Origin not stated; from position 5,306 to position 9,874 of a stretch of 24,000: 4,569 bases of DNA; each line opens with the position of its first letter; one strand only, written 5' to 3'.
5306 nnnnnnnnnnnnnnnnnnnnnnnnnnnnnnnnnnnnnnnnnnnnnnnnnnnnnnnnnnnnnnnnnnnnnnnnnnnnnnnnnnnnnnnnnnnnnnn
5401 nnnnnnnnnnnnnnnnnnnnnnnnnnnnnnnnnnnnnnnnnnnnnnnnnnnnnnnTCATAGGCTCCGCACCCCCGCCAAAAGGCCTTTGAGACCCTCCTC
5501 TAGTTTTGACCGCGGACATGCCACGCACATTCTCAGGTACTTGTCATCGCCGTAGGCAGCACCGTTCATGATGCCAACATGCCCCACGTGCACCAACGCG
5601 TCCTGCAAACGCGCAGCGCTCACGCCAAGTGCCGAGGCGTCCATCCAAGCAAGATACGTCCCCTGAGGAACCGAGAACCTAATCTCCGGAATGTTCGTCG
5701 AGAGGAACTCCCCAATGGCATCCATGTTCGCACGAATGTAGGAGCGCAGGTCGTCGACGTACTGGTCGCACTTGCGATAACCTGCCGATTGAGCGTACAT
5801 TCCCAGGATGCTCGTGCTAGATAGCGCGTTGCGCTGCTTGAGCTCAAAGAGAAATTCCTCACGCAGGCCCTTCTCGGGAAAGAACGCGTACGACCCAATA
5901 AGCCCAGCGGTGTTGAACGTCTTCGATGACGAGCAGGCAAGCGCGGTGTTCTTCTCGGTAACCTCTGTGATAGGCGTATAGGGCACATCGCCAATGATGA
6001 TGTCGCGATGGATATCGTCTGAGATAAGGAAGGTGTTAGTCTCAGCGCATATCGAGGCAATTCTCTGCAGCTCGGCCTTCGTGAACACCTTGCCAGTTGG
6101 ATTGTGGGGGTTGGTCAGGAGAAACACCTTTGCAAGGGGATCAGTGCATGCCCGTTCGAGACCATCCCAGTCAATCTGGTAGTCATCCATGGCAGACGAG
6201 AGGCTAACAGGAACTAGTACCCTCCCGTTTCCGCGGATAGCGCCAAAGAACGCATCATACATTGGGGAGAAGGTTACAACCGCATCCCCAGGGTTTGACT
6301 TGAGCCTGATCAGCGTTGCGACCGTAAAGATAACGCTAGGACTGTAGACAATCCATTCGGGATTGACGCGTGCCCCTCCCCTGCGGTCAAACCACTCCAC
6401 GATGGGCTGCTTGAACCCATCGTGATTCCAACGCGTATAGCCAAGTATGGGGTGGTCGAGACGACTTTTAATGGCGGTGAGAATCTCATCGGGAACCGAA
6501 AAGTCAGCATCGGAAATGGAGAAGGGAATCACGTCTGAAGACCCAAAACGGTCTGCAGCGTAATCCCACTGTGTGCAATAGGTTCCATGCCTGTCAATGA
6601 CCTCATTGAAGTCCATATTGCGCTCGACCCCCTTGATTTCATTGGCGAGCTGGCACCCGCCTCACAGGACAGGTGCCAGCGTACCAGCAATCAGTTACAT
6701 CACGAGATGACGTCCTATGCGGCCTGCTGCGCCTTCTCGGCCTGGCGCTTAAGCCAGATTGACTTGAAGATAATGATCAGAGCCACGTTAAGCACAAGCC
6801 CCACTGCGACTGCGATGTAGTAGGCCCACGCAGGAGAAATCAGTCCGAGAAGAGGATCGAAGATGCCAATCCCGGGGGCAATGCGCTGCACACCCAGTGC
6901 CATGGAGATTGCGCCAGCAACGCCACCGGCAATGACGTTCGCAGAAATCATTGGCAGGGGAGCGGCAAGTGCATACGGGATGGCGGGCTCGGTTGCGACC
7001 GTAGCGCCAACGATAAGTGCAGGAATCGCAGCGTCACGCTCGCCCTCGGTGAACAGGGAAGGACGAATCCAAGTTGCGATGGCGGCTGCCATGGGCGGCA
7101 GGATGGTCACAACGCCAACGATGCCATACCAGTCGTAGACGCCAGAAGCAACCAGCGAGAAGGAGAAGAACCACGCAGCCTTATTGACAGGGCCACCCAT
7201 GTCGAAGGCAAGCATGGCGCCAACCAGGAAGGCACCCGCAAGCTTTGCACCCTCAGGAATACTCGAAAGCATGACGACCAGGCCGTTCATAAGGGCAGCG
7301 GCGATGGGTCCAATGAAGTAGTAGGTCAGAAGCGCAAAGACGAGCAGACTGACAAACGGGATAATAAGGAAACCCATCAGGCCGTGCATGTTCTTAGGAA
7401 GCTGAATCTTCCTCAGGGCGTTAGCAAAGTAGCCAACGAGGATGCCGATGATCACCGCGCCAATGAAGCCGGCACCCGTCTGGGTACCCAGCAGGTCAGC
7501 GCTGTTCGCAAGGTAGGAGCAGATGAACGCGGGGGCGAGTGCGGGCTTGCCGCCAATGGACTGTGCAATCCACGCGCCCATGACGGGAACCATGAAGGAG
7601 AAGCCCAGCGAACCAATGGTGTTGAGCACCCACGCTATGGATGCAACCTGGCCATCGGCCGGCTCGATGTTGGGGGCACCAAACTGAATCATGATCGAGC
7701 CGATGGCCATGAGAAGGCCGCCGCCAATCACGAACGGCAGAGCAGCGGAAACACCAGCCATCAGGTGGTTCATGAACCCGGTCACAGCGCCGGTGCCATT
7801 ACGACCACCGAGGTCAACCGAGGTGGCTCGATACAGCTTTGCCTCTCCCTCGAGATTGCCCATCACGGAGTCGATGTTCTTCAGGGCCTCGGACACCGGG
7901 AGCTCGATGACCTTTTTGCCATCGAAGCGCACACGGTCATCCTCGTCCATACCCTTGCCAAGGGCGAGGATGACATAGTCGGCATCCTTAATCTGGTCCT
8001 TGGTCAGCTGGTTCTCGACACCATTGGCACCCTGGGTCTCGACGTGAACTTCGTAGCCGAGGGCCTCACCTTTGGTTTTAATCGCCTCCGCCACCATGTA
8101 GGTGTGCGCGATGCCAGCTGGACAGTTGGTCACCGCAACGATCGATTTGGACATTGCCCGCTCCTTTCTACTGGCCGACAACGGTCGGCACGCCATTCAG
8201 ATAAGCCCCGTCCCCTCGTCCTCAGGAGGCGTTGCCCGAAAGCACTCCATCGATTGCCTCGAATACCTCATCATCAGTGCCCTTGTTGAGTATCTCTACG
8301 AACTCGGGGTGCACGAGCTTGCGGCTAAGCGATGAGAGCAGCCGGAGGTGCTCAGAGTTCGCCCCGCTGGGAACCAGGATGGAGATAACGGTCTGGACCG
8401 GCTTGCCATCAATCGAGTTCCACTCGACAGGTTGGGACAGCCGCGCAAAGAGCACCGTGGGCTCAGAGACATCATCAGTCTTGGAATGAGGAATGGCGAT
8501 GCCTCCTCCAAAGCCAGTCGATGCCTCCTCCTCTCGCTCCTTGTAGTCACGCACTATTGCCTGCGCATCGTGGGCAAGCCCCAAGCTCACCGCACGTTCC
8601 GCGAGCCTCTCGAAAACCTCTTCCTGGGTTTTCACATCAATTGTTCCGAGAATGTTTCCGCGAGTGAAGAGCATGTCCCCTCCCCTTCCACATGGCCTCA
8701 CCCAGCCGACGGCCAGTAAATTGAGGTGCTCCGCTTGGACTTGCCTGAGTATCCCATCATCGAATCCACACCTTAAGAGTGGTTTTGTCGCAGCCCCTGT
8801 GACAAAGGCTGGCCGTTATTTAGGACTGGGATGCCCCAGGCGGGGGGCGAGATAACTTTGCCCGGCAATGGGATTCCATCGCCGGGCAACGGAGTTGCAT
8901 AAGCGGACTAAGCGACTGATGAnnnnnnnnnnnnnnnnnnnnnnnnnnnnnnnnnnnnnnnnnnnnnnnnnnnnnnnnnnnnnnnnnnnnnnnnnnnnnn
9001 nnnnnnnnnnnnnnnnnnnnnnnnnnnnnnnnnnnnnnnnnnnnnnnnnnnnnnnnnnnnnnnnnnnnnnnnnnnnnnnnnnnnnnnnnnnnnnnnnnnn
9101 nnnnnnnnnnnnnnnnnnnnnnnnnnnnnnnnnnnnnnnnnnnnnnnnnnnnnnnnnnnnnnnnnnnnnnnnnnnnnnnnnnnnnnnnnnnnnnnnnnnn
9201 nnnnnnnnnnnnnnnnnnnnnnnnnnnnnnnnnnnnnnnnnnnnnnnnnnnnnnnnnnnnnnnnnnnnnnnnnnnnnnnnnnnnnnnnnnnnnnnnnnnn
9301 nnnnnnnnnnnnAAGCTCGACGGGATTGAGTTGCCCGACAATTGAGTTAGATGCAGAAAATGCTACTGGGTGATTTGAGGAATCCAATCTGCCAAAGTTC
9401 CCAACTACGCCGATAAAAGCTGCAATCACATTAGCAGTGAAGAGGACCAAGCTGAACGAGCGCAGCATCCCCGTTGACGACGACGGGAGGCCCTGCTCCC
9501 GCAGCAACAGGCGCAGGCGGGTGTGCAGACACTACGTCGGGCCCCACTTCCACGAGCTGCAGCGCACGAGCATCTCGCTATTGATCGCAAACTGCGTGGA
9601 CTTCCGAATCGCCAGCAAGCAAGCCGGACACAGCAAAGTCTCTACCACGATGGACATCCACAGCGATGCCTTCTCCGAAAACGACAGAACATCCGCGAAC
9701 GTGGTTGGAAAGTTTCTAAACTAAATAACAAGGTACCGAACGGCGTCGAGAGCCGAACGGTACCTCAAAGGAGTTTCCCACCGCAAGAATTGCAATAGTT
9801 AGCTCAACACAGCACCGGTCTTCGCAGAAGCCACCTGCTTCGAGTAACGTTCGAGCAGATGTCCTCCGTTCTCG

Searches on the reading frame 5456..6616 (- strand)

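Call 23: search_protein_families(library=pfam, proteins=[window:5456-6616:-])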
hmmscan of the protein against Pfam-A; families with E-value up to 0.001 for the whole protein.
window:5456-6616:- (386 aa): 1 family
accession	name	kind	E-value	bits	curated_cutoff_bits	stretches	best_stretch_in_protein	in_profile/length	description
PF00155.27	Aminotran_1_2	-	1.5e-43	149.8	19.7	1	28-377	2-359/361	Aminotransferase class I and II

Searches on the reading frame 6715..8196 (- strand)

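Call 3: search_protein_families(library=pfam, proteins=[window:6715-8196:-])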
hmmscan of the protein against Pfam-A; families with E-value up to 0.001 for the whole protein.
window:6715-8196:- (493 aa): 2 families
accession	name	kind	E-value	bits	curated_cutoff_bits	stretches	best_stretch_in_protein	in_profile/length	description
PF02378.23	PTS_EIIC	-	1.9e-21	76.9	30.7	1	147-421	2-317/319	Phosphotransferase system, EIIC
PF02302.22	PTS_IIB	-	1.2e-17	64.7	23.6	1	21-112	2-88/90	PTS system, Lactose/Cellobiose specific IIB subunit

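Call 4: search_protein_families(library=ncbifam, proteins=[window:6715-8196:-])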
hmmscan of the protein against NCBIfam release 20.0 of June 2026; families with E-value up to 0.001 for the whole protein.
window:6715-8196:- (493 aa): 12 families
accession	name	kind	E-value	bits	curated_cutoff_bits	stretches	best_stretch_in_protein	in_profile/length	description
NF008493.0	PRK11404.1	equivalog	1.8e-224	745.8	806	1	17-492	5-478/483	PTS fructose-like transporter subunit IIBC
NF007984.0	PRK10712.1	equivalog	2.8e-83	280.3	793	1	10-478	97-552/563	PTS fructose transporter subunit IIBC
NF007293.0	PRK09765.1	equivalog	1.5e-77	261.6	763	1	11-489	159-634/639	PTS 2-O-a-mannosyl-D-glycerate transporter subunit IIABC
TIGR01427.1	PTS_IIC_fructo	subfamily_domain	3.8e-65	220.5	157.55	1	139-475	13-342/346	fructose-specific PTS transporter subunit EIIC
NF007787.0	PRK10478.1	equivalog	1e-61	208.9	426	1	143-489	13-346/359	PTS fructose transporter subunit EIIC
NF007783.0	PRK10474.1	equivalog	1.2e-29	102.7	135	1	18-116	3-99/106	PTS fructose-like transporter subunit IIB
TIGR00829.1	FRU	subfamily_domain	1.4e-26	92.6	76.85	1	20-106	1-85/85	fructose PTS transporter subunit IIB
NF007747.0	PRK10427.1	equivalog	3.5e-19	69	153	1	16-113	2-97/114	PTS fructose-like transporter subunit IIB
TIGR01995.1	PTS-II-ABC-beta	subfamily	2.3e-10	39.6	614.7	1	136-489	96-456/618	beta-glucoside-specific PTS transporter subunit IIABC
TIGR01996.1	PTS-II-BC-sucr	equivalog_domain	1.4e-06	27.2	559.3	1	153-473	116-455/461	sucrose-specific PTS transporter subunit IIBC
TIGR01992.1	PTS-IIBC-Tre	equivalog_domain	1.4e-05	24.2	591.95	1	145-477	105-461/463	PTS system trehalose-specific EIIBC component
NF008236.0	PRK11007.1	equivalog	8.9e-05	21.2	409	1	242-489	230-468/473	PTS trehalose transporter subunit IIBC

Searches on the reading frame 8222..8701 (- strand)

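Call 3: search_protein_families(library=pfam, proteins=[window:8222-8701:-])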
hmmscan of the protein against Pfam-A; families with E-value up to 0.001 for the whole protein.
window:8222-8701:- (159 aa): 1 family
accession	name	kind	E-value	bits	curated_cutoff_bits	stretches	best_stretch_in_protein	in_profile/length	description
PF00359.27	PTS_EIIA_2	-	8.4e-34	117.1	27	1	11-150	2-141/144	Phosphoenolpyruvate-dependent sugar phosphotransferase system, EIIA 2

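Call 4: search_protein_families(library=ncbifam, proteins=[window:8222-8701:-])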
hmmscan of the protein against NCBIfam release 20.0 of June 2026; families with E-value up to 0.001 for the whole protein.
window:8222-8701:- (159 aa): 9 families
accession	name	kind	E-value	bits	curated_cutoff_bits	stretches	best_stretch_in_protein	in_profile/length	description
NF007389.0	PRK09913.1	equivalog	8.6e-47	158.8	151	1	12-155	4-147/148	PTS fructose transporter subunit IIA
TIGR00848.1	fruA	subfamily_domain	5.1e-35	120.2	103.5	1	13-136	3-127/129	fructose PTS transporter subunit IIA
TIGR01419.1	nitro_reg_IIA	equivalog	1.5e-23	83.3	138.7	1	11-149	5-142/145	PTS IIA-like nitrogen regulatory protein PtsN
NF007293.0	PRK09765.1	equivalog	7.8e-21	74.2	763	1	21-152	17-151/639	PTS 2-O-a-mannosyl-D-glycerate transporter subunit IIABC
NF008145.0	PRK10896.1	equivalog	6.8e-17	61.6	221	1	28-148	30-151/161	PTS IIA-like nitrogen regulatory protein PtsN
NF008319.0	PRK11109.1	equivalog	4.5e-10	39.4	302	1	17-149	9-137/376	fused PTS fructose transporter subunit IIA/HPr protein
NF011663.0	PRK15083.1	subfamily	2.3e-07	29.2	589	1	14-148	499-632/639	PTS mannitol transporter subunit IICBA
NF007236.0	PRK09665.1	equivalog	1.1e-06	28.4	139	1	20-148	9-139/150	PTS galactitol transporter subunit IIA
NF010351.0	PRK13779.1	equivalog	2.1e-06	26.8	766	1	53-150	43-138/503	bifunctional PTS system fructose-specific transporter subunit IIA/HPr protein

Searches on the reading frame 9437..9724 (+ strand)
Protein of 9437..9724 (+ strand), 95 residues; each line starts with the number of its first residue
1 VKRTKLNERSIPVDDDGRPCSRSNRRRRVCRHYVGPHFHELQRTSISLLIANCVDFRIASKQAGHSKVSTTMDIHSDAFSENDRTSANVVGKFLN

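Call 73: search_protein_families(library=pfam, proteins=[window:9437-9724:+], max_evalue=0.1)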
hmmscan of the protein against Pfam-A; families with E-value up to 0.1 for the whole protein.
window:9437-9724:+ (95 aa): 1 family
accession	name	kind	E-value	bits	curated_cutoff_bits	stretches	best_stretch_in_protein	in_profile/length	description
PF00589.27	Phage_integrase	-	0.0061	16.8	27.1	1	36-72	127-163/172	Phage integrase family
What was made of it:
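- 9437..9724 (+): Remnant of the C-terminus of a tyrosine integrase, next to the end of the operon. Weak PF00589 hit, E = 0.006, covering the C-terminal catalytic part (call 73).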
